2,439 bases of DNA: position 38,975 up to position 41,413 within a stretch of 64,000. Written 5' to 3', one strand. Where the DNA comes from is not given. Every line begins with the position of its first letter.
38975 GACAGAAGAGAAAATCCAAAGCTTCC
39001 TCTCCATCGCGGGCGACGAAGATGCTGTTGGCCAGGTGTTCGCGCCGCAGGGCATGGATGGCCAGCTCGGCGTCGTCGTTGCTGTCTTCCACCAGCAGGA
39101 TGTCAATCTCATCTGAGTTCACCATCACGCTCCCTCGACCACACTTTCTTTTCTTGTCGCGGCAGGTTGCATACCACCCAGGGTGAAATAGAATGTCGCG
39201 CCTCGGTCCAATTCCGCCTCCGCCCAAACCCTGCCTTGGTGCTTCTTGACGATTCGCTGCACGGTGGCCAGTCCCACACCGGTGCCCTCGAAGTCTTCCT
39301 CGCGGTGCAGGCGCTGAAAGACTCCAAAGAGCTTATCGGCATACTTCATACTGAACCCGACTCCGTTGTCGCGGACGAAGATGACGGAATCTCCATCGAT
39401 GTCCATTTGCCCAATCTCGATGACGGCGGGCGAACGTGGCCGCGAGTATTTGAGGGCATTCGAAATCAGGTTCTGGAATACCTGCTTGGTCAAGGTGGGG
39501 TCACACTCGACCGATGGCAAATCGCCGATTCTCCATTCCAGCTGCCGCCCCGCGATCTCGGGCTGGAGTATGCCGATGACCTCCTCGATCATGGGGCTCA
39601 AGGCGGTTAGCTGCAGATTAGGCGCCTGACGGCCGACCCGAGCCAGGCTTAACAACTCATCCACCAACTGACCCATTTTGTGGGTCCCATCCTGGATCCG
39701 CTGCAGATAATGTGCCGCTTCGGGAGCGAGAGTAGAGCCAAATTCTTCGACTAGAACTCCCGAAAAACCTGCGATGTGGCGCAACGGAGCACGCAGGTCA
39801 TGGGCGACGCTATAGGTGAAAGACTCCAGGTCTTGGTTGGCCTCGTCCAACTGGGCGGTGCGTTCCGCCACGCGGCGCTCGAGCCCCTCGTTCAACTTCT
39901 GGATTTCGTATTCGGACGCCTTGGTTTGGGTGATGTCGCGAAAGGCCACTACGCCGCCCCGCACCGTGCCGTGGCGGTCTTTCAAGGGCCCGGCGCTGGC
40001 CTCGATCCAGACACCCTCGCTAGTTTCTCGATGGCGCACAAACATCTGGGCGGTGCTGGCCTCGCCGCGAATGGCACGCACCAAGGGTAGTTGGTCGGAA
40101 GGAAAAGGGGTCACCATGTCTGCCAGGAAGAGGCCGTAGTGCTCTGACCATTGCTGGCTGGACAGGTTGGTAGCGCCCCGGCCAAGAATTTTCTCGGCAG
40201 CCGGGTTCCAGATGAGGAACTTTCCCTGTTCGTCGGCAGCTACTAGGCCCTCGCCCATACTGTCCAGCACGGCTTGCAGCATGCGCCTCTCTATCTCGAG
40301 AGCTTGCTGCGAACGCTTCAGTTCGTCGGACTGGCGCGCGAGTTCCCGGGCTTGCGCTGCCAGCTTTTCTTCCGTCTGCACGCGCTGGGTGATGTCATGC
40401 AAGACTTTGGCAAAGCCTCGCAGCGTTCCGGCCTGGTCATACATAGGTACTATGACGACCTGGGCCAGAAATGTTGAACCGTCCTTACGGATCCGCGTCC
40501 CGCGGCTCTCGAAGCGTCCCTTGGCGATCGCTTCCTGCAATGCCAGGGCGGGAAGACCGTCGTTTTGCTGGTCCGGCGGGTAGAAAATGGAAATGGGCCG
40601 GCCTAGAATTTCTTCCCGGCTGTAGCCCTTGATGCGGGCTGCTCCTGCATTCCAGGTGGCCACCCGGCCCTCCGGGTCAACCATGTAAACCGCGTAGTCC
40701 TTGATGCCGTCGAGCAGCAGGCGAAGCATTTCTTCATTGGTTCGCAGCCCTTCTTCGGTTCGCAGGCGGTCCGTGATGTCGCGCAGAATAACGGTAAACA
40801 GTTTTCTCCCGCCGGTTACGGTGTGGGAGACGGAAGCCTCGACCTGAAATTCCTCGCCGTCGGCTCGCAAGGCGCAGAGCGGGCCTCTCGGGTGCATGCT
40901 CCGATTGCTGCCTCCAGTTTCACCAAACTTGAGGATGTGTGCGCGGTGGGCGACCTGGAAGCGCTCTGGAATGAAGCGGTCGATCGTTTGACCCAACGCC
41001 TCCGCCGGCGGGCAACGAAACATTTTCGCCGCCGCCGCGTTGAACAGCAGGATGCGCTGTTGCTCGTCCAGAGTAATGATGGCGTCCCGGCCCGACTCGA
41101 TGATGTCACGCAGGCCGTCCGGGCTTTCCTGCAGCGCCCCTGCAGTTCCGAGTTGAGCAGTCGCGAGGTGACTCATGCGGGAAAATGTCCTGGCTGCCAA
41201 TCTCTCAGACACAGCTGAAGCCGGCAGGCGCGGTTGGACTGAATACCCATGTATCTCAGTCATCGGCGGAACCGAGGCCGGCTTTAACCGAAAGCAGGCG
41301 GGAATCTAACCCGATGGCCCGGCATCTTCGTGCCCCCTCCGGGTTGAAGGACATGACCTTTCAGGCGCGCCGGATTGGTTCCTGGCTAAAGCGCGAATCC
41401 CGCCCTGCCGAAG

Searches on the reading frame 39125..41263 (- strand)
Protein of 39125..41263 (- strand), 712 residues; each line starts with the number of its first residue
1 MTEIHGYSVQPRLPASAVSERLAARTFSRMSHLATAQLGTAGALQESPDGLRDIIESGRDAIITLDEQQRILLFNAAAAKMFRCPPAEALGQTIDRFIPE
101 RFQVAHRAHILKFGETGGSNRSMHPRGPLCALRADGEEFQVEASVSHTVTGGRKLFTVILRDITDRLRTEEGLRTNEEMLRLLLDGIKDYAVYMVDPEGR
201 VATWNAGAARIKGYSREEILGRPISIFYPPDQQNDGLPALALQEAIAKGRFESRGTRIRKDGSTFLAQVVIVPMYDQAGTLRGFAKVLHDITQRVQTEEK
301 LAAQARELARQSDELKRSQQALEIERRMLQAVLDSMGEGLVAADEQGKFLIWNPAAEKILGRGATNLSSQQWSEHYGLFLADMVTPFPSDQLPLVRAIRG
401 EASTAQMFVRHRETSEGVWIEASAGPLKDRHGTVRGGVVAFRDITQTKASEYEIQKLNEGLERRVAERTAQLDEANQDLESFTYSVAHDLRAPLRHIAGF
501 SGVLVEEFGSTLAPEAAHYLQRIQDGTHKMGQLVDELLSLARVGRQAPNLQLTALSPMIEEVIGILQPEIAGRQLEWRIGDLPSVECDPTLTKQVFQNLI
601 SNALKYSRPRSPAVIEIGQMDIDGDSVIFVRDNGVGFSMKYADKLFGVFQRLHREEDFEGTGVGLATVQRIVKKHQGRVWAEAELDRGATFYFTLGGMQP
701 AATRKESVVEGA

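Call 63: search_protein_families(library=pfam, proteins=[window:39125-41263:-], max_evalue=0.00001)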
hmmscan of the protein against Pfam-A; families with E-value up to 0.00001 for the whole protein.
window:39125-41263:- (712 aa): 10 families
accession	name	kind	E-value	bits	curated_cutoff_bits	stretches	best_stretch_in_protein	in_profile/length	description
PF00989.32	PAS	-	3.3e-42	143.5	22.6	3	179-291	2-113/113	PAS fold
PF13426.13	PAS_9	-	9.6e-39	132.3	27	3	191-293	3-103/103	PAS domain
PF08448.16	PAS_4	-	8.8e-38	129.4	23.1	3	333-448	1-109/110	PAS fold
PF02518.31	HATPase_c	-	1.8e-22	80.3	26.4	1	588-695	2-107/111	Histidine kinase-, DNA gyrase B-, and HSP90-like ATPase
PF13188.13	PAS_8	-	3.8e-17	62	21.8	0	51-102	3-55/65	PAS domain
PF13596.12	PAS_10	-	2e-13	51.3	22.1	0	191-292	11-106/106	PAS domain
PF12860.13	PAS_7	-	7.5e-13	49.1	27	0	333-451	1-114/115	PAS fold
PF00512.31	HisKA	-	2.5e-11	43.9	26.9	1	480-544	3-64/66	His Kinase A (phospho-acceptor) domain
PF24820.1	Diguanyl_cycl_sensor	-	4.4e-11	43.1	28.1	0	55-162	2-109/109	Diguanylate cyclase-like sensor domain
PF08447.18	PAS_3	-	8.5e-10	39.2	25.6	0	202-286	2-87/89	PAS fold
